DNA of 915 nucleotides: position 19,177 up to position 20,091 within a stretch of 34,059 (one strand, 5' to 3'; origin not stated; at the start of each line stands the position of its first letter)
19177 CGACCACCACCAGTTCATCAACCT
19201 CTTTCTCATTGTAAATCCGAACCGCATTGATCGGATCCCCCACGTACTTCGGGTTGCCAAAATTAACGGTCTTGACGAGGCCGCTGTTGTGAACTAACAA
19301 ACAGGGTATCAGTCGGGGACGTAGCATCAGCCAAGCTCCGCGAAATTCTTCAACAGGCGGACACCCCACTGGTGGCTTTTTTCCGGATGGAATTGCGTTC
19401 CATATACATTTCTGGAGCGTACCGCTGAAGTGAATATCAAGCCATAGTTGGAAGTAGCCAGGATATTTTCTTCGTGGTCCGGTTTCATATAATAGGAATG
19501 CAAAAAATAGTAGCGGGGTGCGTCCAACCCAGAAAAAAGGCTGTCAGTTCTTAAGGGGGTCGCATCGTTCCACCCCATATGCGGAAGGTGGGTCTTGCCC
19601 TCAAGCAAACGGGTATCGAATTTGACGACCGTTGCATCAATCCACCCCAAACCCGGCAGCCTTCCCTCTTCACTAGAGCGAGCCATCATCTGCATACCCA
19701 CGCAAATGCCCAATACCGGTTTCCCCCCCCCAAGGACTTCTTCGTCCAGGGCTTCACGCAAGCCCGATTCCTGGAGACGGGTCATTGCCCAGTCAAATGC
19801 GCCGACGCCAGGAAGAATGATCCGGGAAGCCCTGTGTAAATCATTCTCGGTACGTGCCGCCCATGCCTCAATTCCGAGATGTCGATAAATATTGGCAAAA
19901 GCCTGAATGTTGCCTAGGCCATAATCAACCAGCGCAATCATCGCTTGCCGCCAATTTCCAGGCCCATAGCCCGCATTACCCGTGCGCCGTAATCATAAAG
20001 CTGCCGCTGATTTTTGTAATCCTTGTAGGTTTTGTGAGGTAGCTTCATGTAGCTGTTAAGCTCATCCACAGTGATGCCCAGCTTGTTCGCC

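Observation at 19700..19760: G9 homopolymeric tract inside the hisH-like (wbuY) gene: candidate slipped-strand phase-variation switch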

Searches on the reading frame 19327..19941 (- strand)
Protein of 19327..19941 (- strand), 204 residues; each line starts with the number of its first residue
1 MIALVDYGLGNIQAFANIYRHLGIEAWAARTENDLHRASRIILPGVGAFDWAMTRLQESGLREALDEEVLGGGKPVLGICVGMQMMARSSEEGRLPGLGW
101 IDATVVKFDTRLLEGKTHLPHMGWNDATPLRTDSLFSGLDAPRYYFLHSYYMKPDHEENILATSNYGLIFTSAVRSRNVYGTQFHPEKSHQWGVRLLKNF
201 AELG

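Call 7: search_protein_families(library=ncbifam, proteins=[window:19327-19941:-])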
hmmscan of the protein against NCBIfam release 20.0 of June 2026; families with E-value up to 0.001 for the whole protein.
window:19327-19941:- (204 aa): 16 families
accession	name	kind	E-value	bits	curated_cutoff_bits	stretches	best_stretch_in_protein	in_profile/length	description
TIGR01855.1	IMP_synth_hisH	equivalog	1.1e-64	218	105.4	1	2-202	1-197/198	imidazole glycerol phosphate synthase subunit HisH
NF010608.0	PRK14004.1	equivalog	1.1e-37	129.8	216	1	1-202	1-208/210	imidazole glycerol phosphate synthase subunit HisH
TIGR00888.1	guaA_Nterm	equivalog_domain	1.8e-11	43.8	172.15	2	156-202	135-182/188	glutamine-hydrolyzing GMP synthase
NF001975.0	PRK00758.1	equivalog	1.1e-10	41.4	198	1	158-203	135-181/185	GMP synthase subunit A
TIGR03800.1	PLP_synth_Pdx2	equivalog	9.1e-10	38.8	105.55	1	10-105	9-102/184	pyridoxal 5'-phosphate synthase glutaminase subunit PdxT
NF001989.1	PRK00784.1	equivalog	2.2e-09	36.5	273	1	10-106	259-360/480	cobyric acid synthase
NF000848.1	PRK00074.1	equivalog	2.7e-08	32.8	400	1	64-201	61-184/512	glutamine-hydrolyzing GMP synthase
TIGR00566.1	trpG_papA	subfamily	7.6e-08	32.3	121.05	1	70-202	71-191/192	glutamine amidotransferase of anthranilate synthase or aminodeoxychorismate synthase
NF005072.0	PRK06490.1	equivalog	5e-06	25.6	339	0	70-89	89-108/251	glutamine amidotransferase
NF005849.0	PRK07765.1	equivalog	1.1e-05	24.8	308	1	65-200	68-188/219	aminodeoxychorismate/anthranilate synthase component II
TIGR01823.1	PabB-fungal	equivalog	3.1e-05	22.4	442.55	1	75-203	88-203/742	aminodeoxychorismate synthase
NF006562.0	PRK09065.1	equivalog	0.00013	21.6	205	0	71-88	88-105/242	glutamine amidotransferase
TIGR00313.1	cobQ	equivalog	0.00032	19.6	309.9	1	30-104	277-358/477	cobyric acid synthase CobQ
NF010081.0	PRK13566.1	equivalog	0.00042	18.7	645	0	4-200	533-716/729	anthranilate synthase component I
NF005946.0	PRK08007.1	equivalog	0.0005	19.6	332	0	71-201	70-185/187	aminodeoxychorismate synthase component 2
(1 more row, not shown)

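Call 9: find_encoding_contigs(protein=window:19327-19941:-, flank=3000, max_places=10)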
Protein window:19327-19941:- (204 aa): 3 contigs read that carry it; 1 place shown.
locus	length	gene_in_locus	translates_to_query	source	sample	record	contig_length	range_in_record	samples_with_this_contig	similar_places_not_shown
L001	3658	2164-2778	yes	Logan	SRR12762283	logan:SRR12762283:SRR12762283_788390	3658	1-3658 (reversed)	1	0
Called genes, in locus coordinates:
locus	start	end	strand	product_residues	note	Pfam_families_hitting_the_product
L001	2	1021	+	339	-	?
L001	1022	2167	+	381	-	-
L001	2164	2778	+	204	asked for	PF00117:GATase, PF07685:GATase_3, PF01174:SNO (weak), PF07722:Peptidase_C26 (faint)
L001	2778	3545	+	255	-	PF00977:His_biosynth, PF01207:Dus (faint)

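Call 10: find_homologous_proteins(query=window:19327-19941:-)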
Query window:19327-19941:- (204 aa): 8000 proteins with E <= 0.001 among 8000 candidates; the best 120 are listed.
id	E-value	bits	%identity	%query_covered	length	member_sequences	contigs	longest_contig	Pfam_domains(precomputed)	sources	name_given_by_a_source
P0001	4.2e-136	469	100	100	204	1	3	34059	PF07722.20,PF00117.35,PF07685.21,PF01174.26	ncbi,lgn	-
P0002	6.8e-120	416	89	100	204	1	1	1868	PF00117.35,PF07685.21,PF01174.26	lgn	-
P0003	6.3e-119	413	89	100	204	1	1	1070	PF00117.35,PF07685.21,PF01174.26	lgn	-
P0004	6.3e-119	413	90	100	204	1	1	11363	PF07722.20,PF00117.35,PF07685.21,PF01174.26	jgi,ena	jgi:glutamine amidotransferase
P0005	2.8e-118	411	88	100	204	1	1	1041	PF07722.20,PF00117.35,PF07685.21,PF01174.26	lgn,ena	-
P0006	3.2e-118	411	88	100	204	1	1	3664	PF00117.35,PF07685.21,PF01174.26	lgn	-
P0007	1.0e-117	409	87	100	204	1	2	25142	PF07722.20,PF00117.35,PF07685.21,PF01174.26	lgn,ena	-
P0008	1.0e-117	409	88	100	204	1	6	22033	PF07722.20,PF00117.35,PF07685.21,PF01174.26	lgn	-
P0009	1.1e-117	409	88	100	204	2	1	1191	PF00117.35,PF07685.21,PF01174.26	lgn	-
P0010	1.6e-117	408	87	100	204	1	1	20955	PF07722.20,PF00117.35,PF07685.21,PF01174.26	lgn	-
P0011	1.9e-117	408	87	100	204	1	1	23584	PF07722.20,PF00117.35,PF07685.21,PF01174.26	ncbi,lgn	-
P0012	9.7e-117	406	87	100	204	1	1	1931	PF07722.20,PF00117.35,PF07685.21,PF01174.26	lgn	-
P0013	1.0e-116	406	87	100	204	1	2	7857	PF07722.20,PF00117.35,PF07685.21,PF01174.26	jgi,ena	jgi:glutamine amidotransferase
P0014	1.6e-116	405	86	100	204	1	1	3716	PF00117.35,PF07685.21,PF01174.26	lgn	-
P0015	2.6e-116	405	87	100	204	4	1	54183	PF00117.35,PF07685.21,PF01174.26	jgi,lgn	jgi:glutamine amidotransferase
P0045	5.9e-112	390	84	100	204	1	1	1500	PF00117.35,PF07685.21,PF01174.26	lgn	-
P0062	7.9e-111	387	83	100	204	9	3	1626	PF00117.35,PF07685.21,PF01174.26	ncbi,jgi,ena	jgi:glutamine amidotransferase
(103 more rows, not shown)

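Call 12: find_related_loci(query=window:19327-19941:-, collection=genome_contigs, flank=4000)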
Query window:19327-19941:- (204 aa) in genome_contigs; peptide patterns used: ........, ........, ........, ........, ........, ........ (x = any residue, [..] = any of these).
599 stretches matched a pattern (row limit reached: there are more); 575 encode a relative of the query (tblastn E <= 1e-3); the best 80 are kept; 80 distinct loci.
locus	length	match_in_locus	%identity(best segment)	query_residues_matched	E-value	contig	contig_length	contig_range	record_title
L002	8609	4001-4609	87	1-203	5e-121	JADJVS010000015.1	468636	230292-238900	MAG: Sulfuritalea sp. isolate Hjor_18-Q3-R7-51_MAXAC.006 tig00119765-10-4686120, whole genome shotgun sequence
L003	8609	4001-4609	84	1-203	5e-116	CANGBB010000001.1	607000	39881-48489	MAG: Gammaproteobacteria bacterium isolate Jr-28aug17-207 genome assembly, contig: Jr-28aug17-C8, whole genome shotgun s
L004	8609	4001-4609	82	1-203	5e-113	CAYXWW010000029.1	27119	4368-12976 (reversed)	MAG TPA_asm: uncultured Rhodoferax sp. isolate SRP219642_co6_14 genome assembly, contig: NODE_1312_length_27119_cov_6.73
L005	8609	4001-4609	67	1-203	3e-91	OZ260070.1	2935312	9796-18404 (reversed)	MAG: Caulobacteraceae bacterium isolate NI281-mx-bin14 genome assembly, chromosome: 1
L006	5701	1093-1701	66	1-203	1e-88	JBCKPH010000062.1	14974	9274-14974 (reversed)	Burkholderiaceae bacterium isolate SLM_MC1B_24-P11 Node_62_length_14974_cov_78.548780, whole genome shotgun sequence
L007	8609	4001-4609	65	1-203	7e-89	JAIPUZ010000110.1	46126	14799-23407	MAG: Mesorhizobium sp. isolate bin 2 all_Scaff03956, whole genome shotgun sequence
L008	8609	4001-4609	66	1-203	2e-88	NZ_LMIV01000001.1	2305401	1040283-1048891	Sphingomonas sp. Root241 contig_1, whole genome shotgun sequence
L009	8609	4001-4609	65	1-203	6e-88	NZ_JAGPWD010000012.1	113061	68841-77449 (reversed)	Massilia sp. ZL223 Massilia_ZL223_S140_Assembly_contig_12, whole genome shotgun sequence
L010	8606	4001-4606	63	1-202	1e-87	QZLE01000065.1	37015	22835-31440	MAG: Gammaproteobacteria bacterium isolate Madre6 k127_684522, whole genome shotgun sequence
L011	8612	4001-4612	66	1-203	1e-87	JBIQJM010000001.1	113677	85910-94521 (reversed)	MAG: Burkholderiales bacterium isolate mag.9f NODE_229_length_113677, whole genome shotgun sequence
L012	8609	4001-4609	64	1-203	3e-86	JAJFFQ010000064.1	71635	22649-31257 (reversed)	MAG: Robiginitomaculum sp. isolate OFTM234 OFTM234_63, whole genome shotgun sequence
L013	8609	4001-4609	63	1-203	8e-86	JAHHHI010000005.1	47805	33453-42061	MAG: Kaiparowitsia implicata GSE-PSE-MK54-09C scaffold_104_c1, whole genome shotgun sequence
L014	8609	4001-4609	64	1-203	6e-86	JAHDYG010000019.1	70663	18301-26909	MAG: Rhodocyclaceae bacterium isolate PRO19 NODE_971_length_70663_cov_12.393185, whole genome shotgun sequence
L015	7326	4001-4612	64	1-203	2e-85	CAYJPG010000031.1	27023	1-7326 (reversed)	MAG TPA_asm: uncultured Chromatiaceae bacterium isolate ERP124720_co1_205 genome assembly, contig: NODE_2376_length_2702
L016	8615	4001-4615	63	1-204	3e-85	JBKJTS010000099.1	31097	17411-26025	MAG: Gammaproteobacteria bacterium isolate ant_bin.633 k117_1041300, whole genome shotgun sequence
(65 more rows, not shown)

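Call 16: find_related_loci(query=window:19327-19941:-, collection=metagenome_contigs, flank=1500)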
Query window:19327-19941:- (204 aa) in metagenome_contigs; peptide patterns used: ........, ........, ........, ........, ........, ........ (x = any residue, [..] = any of these).
600 stretches matched a pattern (row limit reached: there are more); 575 encode a relative of the query (tblastn E <= 1e-3); the best 80 are kept; 80 distinct loci.
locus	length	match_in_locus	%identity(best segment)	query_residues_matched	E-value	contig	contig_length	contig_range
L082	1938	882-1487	87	1-202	4e-127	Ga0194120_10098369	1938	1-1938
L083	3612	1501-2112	85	1-204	6e-119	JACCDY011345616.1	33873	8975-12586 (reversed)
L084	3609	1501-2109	86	1-203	6e-119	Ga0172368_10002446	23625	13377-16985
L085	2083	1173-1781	85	1-203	2e-124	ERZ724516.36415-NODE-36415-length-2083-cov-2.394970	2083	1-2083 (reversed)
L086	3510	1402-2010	84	1-203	2e-117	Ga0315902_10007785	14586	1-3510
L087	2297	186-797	80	1-204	6e-116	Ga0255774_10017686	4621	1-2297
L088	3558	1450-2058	81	1-203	1e-112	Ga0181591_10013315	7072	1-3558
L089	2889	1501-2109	81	1-203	2e-113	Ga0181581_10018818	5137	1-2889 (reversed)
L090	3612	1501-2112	76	1-204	5e-108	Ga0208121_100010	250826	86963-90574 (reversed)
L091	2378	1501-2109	75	1-203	1e-106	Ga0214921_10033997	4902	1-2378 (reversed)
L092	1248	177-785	74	1-203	1e-111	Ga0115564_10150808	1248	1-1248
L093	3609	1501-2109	72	1-203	3e-103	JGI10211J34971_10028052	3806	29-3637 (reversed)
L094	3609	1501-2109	71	1-203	8e-97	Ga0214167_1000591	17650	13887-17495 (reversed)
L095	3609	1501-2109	67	1-203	1e-93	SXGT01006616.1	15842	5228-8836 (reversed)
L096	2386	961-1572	65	1-203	1e-94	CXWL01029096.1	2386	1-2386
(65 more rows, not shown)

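Call 22: find_encoding_contigs(protein=P0004, flank=6000, max_places=3)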
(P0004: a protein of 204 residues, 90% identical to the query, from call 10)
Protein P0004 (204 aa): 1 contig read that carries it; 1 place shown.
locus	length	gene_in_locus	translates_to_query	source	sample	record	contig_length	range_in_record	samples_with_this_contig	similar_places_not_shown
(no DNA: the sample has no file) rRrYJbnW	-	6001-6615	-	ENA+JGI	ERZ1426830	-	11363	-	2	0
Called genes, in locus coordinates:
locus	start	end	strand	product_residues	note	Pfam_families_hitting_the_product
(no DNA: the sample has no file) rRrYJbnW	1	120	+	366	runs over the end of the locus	PF00535:Glycos_transf_2, PF13641:Glyco_tranf_2_3 (weak)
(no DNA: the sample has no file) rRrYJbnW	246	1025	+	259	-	PF00483:NTP_transferase, PF12804:NTP_transf_3 (weak)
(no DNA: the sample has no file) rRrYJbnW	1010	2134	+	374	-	PF01073:3Beta_HSD, PF01370:Epimerase, PF02719:Polysacc_synt_2, PF04321:RmlD_sub_bind, PF16363:GDP_Man_Dehyd, PF07993:NAD_binding_4 (weak)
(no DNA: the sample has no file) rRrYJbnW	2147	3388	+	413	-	PF08421:Methyltransf_13, PF13489:Methyltransf_23, PF08242:Methyltransf_12 (weak), PF08484:Methyltransf_14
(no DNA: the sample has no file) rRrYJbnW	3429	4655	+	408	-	PF01408:GFO_IDH_MocA (weak)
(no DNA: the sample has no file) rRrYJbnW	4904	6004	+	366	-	-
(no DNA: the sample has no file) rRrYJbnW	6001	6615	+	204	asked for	PF00117:GATase, PF07685:GATase_3 (weak), PF01174:SNO (faint), PF07722:Peptidase_C26 (faint)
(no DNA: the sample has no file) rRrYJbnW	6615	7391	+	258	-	PF00977:His_biosynth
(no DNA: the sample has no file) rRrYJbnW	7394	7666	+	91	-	?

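Call 23: find_encoding_contigs(protein=P0002, flank=2000, max_places=3)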
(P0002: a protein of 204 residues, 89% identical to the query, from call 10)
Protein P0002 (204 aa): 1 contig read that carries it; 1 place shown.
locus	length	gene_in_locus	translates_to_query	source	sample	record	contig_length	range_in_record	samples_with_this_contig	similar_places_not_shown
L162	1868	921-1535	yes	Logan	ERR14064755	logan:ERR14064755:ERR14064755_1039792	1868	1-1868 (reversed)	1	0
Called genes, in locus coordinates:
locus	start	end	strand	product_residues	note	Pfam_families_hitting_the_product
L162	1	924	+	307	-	?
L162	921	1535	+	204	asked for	PF00117:GATase, PF07685:GATase_3 (weak), PF01174:SNO (faint)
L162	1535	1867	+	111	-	?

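Call 24: find_encoding_contigs(protein=P0062, flank=2000, max_places=3)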
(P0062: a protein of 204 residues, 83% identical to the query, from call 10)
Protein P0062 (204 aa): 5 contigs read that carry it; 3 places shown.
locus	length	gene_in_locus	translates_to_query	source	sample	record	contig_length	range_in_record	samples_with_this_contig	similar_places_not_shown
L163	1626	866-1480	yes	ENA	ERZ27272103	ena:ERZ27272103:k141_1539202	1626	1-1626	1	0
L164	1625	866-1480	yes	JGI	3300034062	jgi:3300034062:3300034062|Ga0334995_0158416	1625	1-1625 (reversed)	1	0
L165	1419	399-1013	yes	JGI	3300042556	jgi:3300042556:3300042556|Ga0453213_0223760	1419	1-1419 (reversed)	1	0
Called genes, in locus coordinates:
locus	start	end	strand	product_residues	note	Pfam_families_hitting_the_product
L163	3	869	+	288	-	?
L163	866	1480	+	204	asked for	PF00117:GATase, PF01174:SNO (faint), PF07685:GATase_3 (weak)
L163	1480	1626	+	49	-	?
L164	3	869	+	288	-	?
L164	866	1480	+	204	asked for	PF00117:GATase, PF01174:SNO (faint), PF07685:GATase_3 (weak)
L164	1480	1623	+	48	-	?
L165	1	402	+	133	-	?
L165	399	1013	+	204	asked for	PF00117:GATase, PF01174:SNO (faint), PF07685:GATase_3 (weak)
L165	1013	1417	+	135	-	?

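Call 25: find_encoding_contigs(protein=P0045, flank=2000, max_places=3)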
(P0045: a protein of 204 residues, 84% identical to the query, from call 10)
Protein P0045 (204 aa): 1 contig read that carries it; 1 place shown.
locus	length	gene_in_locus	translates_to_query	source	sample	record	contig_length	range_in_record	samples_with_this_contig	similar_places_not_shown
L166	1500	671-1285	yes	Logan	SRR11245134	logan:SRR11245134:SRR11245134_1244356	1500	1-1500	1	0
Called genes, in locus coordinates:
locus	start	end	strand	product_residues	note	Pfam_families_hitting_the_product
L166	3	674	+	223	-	?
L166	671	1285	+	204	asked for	PF00117:GATase, PF07685:GATase_3 (weak), PF01174:SNO (faint)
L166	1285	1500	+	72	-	?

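Call 34: search_solved_structures(query=window:19327-19941:-, show_alignments=2, max_evalue=1e-10)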
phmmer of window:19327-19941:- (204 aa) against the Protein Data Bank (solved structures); distinct sequences matched with E-value up to 1e-10: 8.
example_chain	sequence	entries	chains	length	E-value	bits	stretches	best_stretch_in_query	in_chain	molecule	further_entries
1jvn_A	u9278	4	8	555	2.7e-31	112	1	3-201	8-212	BIFUNCTIONAL HISTIDINE BIOSYNTHESIS PROTEIN HISHF | Imidazole glycerol phosphate synthase hisHF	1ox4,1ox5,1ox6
4gud_A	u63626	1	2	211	4.5e-31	111.3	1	2-203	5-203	Imidazole glycerol phosphate synthase subunit HisH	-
1gpw_B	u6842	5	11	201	8e-25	90.9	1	30-202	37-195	AMIDOTRANSFERASE HISH | IMIDAZOLE GLYCEROL PHOSPHATE SYNTHASE SUBUNIT HISH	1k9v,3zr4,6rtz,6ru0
1kxj_A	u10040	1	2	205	8.6e-25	90.8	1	30-202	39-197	Amidotransferase hisH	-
7ac8_B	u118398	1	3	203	1.5e-23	86.7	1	30-202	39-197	Imidazole glycerol phosphate synthase subunit HisH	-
1ka9_H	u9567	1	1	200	1.6e-23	86.6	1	3-197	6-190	imidazole glycerol phosphate synthase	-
6ymu_B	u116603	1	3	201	2e-23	86.3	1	30-202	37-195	Imidazole glycerol phosphate synthase subunit HisH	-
2wjz_B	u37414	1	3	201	7.7e-23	84.4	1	30-202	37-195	IMIDAZOLE GLYCEROL PHOSPHATE SYNTHASE SUBUNIT HISH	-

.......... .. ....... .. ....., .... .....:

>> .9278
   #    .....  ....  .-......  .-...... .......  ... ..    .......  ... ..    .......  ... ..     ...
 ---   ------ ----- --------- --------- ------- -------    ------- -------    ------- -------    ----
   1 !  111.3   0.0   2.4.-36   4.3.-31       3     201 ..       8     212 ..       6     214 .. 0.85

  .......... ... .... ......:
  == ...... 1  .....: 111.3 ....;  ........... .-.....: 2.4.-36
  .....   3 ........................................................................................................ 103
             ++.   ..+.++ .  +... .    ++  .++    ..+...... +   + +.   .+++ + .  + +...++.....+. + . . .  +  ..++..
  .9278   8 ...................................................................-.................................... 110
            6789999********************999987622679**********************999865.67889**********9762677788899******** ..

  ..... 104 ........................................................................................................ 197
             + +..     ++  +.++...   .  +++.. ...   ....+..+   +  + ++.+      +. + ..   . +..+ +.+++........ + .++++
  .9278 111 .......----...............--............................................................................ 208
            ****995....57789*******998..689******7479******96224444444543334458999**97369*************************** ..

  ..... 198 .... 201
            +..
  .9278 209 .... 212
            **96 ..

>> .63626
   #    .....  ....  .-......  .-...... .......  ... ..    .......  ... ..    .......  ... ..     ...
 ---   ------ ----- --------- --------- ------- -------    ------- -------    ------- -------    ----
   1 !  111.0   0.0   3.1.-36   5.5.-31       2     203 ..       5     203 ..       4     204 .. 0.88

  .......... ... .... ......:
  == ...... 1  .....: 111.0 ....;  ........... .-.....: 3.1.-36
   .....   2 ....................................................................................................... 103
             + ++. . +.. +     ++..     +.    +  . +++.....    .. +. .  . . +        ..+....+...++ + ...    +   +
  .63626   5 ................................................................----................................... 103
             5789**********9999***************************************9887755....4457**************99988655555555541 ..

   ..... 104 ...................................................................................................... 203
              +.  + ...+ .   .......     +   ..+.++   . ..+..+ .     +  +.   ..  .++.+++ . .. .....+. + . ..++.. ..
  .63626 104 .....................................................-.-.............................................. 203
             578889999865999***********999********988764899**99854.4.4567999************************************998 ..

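Call 54: predict_structure(alignment_id=A1)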
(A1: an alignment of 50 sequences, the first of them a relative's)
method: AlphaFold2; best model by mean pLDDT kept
length: 204 residues; sequences in the alignment: 50
mean_pLDDT: 87.6   pTM: 0.88
mean pLDDT of the five models: 87.6, 84.3, 63.1, 52.1, 50.6
residues with pLDDT >= 90: 109; 70-90: 82; 50-70: 13; < 50: 0
segments of 3 or more residues with pLDDT < 50: none
pLDDT, mean of each block of 10 residues (from residue 1): 88 88 91 96 90 94 97 95 96 94 91 61 78 73 79 94 86 93 85 88 81
secondary structure, 60 per line:
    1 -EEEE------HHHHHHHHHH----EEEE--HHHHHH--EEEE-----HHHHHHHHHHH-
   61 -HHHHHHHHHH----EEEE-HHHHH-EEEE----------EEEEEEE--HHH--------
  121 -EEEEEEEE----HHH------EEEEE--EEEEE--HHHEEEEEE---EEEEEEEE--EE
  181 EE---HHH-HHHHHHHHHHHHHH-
elements in order: E2-5 H12-21 E26-29 H32-37 E40-43 H49-59 H62-71 E76-79 H81-85 E87-90 E101-107 E122-129 E143-147 E150-154 E160-165 E169-176 E179-182 H190-203
